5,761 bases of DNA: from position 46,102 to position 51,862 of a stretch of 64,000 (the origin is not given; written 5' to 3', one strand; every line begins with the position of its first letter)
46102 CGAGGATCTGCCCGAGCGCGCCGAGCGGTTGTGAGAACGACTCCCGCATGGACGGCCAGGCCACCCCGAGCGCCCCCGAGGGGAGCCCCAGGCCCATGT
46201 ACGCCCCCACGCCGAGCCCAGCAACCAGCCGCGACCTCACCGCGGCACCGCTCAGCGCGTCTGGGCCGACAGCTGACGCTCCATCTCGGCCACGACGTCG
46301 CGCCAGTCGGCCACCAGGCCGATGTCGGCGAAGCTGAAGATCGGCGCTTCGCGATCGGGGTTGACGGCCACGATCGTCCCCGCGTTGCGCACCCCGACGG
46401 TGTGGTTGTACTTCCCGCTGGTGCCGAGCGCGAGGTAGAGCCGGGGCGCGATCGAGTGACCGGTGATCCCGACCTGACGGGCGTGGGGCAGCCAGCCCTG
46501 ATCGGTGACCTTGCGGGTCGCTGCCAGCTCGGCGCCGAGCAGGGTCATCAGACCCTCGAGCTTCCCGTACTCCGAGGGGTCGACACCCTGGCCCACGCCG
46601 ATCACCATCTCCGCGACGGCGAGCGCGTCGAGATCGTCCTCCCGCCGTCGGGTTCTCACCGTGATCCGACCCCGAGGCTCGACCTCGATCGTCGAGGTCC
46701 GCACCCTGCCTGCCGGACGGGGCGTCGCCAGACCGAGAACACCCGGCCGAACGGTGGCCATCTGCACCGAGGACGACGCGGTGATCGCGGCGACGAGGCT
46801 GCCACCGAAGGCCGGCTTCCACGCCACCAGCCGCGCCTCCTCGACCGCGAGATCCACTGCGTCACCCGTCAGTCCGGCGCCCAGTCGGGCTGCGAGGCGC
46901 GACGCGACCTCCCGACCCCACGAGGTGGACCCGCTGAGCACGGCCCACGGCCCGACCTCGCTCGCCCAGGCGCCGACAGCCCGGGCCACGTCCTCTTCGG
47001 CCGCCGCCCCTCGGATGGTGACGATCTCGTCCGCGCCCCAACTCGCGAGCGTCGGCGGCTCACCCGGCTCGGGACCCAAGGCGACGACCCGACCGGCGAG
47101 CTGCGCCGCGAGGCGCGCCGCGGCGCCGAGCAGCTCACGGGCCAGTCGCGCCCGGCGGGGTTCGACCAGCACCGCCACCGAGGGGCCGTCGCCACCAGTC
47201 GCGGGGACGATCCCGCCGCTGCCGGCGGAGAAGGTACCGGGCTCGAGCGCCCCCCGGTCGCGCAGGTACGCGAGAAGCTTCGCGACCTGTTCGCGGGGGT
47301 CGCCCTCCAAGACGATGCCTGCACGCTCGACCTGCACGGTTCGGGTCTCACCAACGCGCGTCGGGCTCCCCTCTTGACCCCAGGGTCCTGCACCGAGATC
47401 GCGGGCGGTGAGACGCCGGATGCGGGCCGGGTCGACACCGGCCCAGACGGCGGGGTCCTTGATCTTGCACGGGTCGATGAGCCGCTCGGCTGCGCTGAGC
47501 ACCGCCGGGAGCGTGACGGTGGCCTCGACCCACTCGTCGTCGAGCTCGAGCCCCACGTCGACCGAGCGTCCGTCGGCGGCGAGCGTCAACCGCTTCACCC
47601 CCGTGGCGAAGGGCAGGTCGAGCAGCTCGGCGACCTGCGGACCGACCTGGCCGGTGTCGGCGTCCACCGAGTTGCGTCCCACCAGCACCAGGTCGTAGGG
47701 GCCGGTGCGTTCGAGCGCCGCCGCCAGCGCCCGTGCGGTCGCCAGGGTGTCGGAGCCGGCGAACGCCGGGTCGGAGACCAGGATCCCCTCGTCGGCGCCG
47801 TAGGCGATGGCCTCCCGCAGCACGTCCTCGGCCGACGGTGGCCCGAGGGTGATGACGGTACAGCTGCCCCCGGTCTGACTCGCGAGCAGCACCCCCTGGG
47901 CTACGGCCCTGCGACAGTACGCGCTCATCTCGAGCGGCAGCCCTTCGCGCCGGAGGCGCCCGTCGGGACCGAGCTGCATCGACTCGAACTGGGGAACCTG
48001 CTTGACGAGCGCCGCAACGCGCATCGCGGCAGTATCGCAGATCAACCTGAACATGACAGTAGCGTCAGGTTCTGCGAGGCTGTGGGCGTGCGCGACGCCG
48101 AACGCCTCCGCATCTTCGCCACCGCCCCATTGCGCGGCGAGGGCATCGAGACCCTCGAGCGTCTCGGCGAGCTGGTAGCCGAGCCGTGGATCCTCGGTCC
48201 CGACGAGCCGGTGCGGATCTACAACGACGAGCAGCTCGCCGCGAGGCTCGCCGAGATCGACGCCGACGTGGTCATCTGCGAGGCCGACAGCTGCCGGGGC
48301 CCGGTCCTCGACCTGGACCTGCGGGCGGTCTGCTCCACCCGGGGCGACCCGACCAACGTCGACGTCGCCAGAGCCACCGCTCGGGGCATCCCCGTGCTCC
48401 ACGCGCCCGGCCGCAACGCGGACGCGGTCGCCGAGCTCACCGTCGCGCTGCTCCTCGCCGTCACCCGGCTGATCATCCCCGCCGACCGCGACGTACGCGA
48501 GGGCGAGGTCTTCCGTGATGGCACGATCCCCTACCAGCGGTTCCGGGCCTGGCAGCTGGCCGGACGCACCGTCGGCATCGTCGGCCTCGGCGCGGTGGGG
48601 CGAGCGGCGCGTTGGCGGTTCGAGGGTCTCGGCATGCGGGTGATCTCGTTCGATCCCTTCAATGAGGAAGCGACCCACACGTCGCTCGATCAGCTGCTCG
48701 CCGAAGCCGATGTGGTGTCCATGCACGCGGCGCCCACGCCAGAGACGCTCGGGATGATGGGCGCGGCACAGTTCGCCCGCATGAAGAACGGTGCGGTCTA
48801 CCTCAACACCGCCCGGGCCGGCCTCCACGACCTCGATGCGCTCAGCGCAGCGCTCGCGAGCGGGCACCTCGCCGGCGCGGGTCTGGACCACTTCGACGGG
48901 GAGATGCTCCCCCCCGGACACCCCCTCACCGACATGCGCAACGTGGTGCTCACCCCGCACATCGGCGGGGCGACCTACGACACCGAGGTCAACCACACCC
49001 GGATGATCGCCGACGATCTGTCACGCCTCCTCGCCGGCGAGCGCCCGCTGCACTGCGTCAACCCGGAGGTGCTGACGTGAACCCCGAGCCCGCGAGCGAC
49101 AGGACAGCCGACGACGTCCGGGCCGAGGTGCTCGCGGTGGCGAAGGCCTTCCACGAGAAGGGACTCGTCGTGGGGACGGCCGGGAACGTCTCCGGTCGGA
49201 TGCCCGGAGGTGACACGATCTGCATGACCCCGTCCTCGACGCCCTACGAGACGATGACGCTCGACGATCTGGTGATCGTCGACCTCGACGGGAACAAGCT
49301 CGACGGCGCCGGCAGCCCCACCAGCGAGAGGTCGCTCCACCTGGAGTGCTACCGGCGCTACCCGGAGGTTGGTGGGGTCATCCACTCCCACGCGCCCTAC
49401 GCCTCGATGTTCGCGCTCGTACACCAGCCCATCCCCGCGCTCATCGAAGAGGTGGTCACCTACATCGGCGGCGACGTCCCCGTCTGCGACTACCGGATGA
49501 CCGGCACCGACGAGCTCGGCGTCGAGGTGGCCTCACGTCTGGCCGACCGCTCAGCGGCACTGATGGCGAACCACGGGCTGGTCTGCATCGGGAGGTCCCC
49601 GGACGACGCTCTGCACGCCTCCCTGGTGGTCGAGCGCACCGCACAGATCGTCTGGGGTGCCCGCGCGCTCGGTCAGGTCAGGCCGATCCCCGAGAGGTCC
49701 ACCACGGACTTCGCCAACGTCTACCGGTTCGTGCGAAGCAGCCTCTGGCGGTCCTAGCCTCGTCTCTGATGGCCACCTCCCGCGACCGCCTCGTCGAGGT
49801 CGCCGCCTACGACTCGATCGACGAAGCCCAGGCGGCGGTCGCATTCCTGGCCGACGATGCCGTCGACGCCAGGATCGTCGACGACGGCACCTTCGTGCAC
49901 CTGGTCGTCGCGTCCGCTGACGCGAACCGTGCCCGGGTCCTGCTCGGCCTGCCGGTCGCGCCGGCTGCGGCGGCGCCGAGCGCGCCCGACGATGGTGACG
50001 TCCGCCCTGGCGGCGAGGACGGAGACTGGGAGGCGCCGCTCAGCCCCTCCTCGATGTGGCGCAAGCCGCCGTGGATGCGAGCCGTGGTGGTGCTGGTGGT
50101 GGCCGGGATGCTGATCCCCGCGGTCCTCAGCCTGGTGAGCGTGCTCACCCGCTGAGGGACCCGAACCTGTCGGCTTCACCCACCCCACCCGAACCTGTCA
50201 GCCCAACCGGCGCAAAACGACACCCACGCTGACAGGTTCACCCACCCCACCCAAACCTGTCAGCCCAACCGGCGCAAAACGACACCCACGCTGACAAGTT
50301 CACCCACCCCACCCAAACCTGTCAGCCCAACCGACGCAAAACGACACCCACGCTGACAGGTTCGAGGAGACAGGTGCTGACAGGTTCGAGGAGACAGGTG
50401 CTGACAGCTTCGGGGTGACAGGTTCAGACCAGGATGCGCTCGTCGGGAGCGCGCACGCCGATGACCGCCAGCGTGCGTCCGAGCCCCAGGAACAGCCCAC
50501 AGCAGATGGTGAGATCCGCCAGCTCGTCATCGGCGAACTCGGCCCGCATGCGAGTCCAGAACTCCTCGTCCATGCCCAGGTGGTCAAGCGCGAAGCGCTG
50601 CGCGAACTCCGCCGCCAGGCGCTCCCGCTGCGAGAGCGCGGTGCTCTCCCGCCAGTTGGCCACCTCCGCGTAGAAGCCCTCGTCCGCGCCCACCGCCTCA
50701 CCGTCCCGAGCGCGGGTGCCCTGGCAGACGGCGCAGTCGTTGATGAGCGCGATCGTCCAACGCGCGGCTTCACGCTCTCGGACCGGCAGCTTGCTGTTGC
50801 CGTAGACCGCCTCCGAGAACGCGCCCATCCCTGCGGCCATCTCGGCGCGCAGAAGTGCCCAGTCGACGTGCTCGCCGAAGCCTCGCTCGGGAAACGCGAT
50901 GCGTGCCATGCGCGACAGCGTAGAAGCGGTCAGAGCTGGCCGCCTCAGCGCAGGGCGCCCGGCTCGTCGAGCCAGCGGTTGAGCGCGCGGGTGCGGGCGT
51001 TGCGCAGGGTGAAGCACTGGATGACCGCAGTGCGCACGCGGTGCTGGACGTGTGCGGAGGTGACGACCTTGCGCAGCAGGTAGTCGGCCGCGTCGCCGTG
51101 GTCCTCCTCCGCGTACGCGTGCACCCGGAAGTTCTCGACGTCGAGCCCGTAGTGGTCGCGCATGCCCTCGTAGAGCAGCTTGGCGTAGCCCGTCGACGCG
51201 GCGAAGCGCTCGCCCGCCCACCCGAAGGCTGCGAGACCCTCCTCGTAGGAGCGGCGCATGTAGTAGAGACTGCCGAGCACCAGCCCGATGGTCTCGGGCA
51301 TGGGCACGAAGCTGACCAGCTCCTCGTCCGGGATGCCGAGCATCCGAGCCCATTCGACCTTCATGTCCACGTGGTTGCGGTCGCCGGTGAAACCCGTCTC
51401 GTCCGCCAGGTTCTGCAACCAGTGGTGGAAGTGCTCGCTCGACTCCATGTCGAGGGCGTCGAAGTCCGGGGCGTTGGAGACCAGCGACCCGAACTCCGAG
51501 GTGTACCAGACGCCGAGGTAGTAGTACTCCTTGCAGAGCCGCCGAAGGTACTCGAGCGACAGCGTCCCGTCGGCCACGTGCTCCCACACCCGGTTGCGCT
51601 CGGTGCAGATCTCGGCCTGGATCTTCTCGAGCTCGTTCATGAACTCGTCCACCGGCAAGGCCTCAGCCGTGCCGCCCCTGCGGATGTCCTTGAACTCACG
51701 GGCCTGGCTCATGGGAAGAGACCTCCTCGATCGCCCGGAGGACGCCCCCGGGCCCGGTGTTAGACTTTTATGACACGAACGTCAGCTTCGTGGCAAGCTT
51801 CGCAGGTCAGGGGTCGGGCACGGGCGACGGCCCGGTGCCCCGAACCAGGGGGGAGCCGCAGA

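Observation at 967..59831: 17 copies of a 20-bp palindrome (core TGACR-N4-YGTCA, flanks near AACC...GGTT) mark nearly every promoter region of a >55-kb CoA-thioester catabolic supercluster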

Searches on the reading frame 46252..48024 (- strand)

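Call 14: search_protein_families(library=pfam, proteins=[window:46252-48024:-], max_evalue=0.00001)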
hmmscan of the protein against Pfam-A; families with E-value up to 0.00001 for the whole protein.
window:46252-48024:- (590 aa): 2 families
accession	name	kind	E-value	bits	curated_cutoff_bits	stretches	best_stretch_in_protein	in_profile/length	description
PF01012.27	ETF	-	4.4e-56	190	26.7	2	26-195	6-163/181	Electron transfer flavoprotein domain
PF00766.25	ETF_alpha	-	1.6e-22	79.7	27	1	468-546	2-81/81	Electron transfer flavoprotein FAD-binding domain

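Call 21: search_protein_families(library=ncbifam, proteins=[window:46252-48024:-], max_evalue=0.001)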
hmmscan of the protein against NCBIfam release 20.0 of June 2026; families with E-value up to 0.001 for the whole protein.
window:46252-48024:- (590 aa): 10 families
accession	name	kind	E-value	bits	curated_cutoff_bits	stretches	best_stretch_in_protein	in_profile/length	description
NF040731.1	flavo_sub_EftB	exception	2.5e-45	154.9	445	1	4-257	3-257/260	electron transfer flavoprotein subunit beta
NF042970.1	AcrlCoAredClosAcrA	equivalog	3.4e-43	148.1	600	2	397-585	158-357/360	acryloyl-CoA reductase electron transfer subunit beta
NF042971.1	AcrlCoAredClosAcrB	equivalog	1.7e-36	125.6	475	1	1-257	1-263/266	acryloyl-CoA reductase electron transfer subunit gamma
NF038209.1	mft_etfA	equivalog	6.7e-34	117.6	240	1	330-585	37-302/303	mycofactocin-associated electron transfer flavoprotein alpha subunit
NF008884.0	PRK11916.1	equivalog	1.1e-33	116.9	528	1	306-586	24-311/312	electron transfer flavoprotein subunit alpha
NF002889.0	PRK03363.1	equivalog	7.7e-31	107.6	549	1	318-578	36-304/313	electron transfer flavoprotein subunit alpha/FixB family protein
NF008998.0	PRK12342.1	equivalog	7.9e-23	81.1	338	1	1-256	1-251/254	electron transfer flavoprotein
NF002888.0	PRK03359.1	subfamily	6.2e-19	68.4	219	1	1-255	1-253/256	putative electron transfer flavoprotein FixA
NF051845.1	EtFlavAlphaProt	equivalog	8.9e-19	67.7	600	1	290-586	103-400/406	electron transfer flavoprotein subunit alpha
TIGR04503.1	mft_etfB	hypoth_equivalog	1.6e-16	60.5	200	1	33-196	30-205/290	mycofactocin-associated electron transfer flavoprotein beta subunit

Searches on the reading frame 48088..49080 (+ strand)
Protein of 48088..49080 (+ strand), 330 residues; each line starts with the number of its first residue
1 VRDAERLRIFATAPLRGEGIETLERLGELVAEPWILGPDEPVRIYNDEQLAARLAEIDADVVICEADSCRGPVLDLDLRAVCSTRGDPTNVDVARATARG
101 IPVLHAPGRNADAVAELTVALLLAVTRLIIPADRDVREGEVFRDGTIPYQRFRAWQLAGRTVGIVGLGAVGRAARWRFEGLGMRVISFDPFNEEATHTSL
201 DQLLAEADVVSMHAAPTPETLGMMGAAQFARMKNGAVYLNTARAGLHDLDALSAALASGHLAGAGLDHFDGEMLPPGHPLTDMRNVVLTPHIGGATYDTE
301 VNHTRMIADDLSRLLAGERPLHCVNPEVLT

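Call 14: search_protein_families(library=pfam, proteins=[window:48088-49080:+], max_evalue=0.00001)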
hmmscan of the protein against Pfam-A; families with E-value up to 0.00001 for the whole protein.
window:48088-49080:+ (330 aa): 2 families
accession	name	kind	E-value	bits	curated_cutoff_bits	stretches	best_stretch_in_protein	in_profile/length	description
PF02826.25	2-Hacid_dh_C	-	1.3e-50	171.6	25.1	1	119-293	1-178/178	D-isomer specific 2-hydroxyacid dehydrogenase, NAD binding domain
PF00389.36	2-Hacid_dh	-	1.9e-11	44.2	24.6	1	90-325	74-134/134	D-isomer specific 2-hydroxyacid dehydrogenase, catalytic domain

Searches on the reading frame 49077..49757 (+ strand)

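Call 14: search_protein_families(library=pfam, proteins=[window:49077-49757:+], max_evalue=0.00001)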
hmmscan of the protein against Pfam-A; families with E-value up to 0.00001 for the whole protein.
window:49077-49757:+ (226 aa): 1 family
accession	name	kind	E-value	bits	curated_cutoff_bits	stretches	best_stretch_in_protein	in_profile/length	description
PF00596.27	Aldolase_II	-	6.9e-51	173.2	22.2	1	17-192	2-182/183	Class II Aldolase and Adducin N-terminal domain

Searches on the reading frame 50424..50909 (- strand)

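Call 15: search_protein_families(library=pfam, proteins=[window:50424-50909:-], max_evalue=0.00001)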
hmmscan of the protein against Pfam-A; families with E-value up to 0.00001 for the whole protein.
window:50424-50909:- (161 aa): 1 family
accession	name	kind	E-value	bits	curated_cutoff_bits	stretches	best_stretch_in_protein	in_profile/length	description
PF02627.25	CMD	-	1.9e-08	34.6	23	1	23-104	2-83/84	Carboxymuconolactone decarboxylase family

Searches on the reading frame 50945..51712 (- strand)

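Call 15: search_protein_families(library=pfam, proteins=[window:50945-51712:-], max_evalue=0.00001)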
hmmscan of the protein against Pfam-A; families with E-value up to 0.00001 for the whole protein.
window:50945-51712:- (255 aa): 1 family
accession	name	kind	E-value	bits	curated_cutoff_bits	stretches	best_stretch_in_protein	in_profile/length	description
PF14518.11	Haem_oxygenas_2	-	6e-10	39.6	28.9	1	96-229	31-168/177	Iron-containing redox enzyme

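Call 21: search_protein_families(library=ncbifam, proteins=[window:50945-51712:-], max_evalue=0.001)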
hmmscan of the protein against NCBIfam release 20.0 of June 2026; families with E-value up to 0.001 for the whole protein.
window:50945-51712:- (255 aa): 1 family
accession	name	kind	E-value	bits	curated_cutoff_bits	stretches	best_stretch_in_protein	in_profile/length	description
TIGR04305.1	fol_rel_CADD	subfamily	5.3e-14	52.3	200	1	44-232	21-198/212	CADD family putative folate metabolism protein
